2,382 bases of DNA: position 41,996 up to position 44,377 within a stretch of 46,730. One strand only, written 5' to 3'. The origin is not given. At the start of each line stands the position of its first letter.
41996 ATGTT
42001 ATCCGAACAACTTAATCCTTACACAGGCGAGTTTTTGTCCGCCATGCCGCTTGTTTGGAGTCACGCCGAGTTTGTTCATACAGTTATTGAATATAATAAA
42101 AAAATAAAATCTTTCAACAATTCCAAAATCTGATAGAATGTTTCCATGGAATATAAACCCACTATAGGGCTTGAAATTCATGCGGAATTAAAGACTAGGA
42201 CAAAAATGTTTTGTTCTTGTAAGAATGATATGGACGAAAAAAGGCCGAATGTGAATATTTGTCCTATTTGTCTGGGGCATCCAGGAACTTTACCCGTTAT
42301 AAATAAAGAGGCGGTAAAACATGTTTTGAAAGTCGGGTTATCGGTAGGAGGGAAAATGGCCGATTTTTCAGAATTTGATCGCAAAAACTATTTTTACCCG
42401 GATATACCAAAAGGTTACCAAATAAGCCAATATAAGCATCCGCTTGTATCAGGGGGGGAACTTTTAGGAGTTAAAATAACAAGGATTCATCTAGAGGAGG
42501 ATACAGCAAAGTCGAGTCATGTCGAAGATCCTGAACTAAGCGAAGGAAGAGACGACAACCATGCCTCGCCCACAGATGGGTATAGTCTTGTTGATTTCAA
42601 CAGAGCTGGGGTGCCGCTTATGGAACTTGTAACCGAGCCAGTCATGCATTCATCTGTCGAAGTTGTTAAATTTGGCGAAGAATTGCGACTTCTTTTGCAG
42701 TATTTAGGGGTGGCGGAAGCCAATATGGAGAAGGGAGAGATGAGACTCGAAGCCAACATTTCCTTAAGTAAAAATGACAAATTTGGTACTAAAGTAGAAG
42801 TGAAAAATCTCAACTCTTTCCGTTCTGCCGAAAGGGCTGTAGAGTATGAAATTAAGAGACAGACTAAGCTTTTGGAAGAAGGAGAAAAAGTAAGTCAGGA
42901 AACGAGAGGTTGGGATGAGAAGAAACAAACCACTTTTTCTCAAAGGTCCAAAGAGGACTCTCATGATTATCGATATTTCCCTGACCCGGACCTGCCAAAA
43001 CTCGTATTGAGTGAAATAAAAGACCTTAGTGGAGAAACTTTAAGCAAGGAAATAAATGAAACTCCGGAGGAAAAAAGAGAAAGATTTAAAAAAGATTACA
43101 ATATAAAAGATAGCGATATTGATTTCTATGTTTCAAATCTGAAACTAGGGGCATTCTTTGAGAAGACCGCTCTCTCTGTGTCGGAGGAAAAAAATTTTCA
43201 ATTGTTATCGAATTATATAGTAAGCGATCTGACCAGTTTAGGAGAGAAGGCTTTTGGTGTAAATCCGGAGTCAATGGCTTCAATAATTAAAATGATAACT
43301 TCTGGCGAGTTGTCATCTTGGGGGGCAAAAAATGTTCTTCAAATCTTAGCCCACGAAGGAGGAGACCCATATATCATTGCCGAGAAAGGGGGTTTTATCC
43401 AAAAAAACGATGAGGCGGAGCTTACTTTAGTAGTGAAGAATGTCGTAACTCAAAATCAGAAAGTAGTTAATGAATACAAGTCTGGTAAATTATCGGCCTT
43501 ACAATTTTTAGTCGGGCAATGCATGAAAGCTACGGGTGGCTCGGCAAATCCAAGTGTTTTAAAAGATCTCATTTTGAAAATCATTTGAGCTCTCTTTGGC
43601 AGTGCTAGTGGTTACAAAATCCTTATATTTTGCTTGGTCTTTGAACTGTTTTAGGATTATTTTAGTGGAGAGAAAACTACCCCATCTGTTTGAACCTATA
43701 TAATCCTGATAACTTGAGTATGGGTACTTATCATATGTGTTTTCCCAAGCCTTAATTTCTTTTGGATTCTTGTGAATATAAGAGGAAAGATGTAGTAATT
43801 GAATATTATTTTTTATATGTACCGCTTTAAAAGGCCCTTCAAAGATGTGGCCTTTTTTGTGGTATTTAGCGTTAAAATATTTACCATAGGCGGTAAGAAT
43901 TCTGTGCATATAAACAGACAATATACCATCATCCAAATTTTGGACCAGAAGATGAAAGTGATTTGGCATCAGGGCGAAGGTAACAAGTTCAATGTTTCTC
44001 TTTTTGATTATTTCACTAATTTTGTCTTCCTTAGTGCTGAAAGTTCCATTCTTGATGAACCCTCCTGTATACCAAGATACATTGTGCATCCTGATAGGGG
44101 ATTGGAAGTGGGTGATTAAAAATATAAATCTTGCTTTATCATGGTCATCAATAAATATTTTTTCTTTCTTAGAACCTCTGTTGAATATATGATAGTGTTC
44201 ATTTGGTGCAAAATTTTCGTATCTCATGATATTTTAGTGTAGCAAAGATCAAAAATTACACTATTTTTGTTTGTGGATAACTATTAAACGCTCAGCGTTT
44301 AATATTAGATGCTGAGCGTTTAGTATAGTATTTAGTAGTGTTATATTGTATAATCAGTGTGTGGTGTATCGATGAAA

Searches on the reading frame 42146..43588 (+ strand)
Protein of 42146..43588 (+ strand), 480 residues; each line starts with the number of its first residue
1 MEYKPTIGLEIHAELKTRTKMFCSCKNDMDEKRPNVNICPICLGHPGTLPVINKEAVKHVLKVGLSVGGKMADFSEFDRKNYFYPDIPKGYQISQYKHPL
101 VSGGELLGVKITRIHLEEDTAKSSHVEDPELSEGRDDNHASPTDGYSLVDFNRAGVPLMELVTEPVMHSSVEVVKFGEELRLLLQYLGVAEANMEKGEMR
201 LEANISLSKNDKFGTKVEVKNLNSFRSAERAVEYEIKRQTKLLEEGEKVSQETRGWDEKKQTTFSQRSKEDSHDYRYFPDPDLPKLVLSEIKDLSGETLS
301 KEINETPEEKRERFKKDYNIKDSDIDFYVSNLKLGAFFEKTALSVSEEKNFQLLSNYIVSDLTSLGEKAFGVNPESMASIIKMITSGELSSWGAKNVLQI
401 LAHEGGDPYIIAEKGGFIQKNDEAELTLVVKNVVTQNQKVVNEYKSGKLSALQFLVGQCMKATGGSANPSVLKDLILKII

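Call 52: search_protein_families(library=pfam, proteins=[window:42146-43588:+], max_evalue=0.0001)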
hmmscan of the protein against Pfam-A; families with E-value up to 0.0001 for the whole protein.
window:42146-43588:+ (480 aa): 2 families
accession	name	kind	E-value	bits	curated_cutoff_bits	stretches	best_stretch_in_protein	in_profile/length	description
PF02934.20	GatB_N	-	1.9e-105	352.5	23.4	1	6-290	2-273/277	GatB/GatE catalytic domain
PF02637.23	GatB_Yqey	-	2.4e-30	105.8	27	1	337-480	2-148/148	GatB domain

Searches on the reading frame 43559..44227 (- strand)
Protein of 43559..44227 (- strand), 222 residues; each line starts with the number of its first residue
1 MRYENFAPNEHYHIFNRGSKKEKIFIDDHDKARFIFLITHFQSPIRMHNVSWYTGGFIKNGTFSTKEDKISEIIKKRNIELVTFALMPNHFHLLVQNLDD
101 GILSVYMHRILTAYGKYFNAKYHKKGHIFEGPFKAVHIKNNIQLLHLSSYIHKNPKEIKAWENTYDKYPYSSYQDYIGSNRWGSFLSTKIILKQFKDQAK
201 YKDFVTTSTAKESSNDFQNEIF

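Call 52: search_protein_families(library=pfam, proteins=[window:43559-44227:-], max_evalue=0.0001)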
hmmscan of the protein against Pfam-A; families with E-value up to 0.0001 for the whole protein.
window:43559-44227:- (222 aa): 1 family
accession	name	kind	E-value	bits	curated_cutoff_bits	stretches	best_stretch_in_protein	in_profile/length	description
PF01797.21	Y1_Tnp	-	3.1e-09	37.4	23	1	67-154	29-121/121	Transposase IS200 like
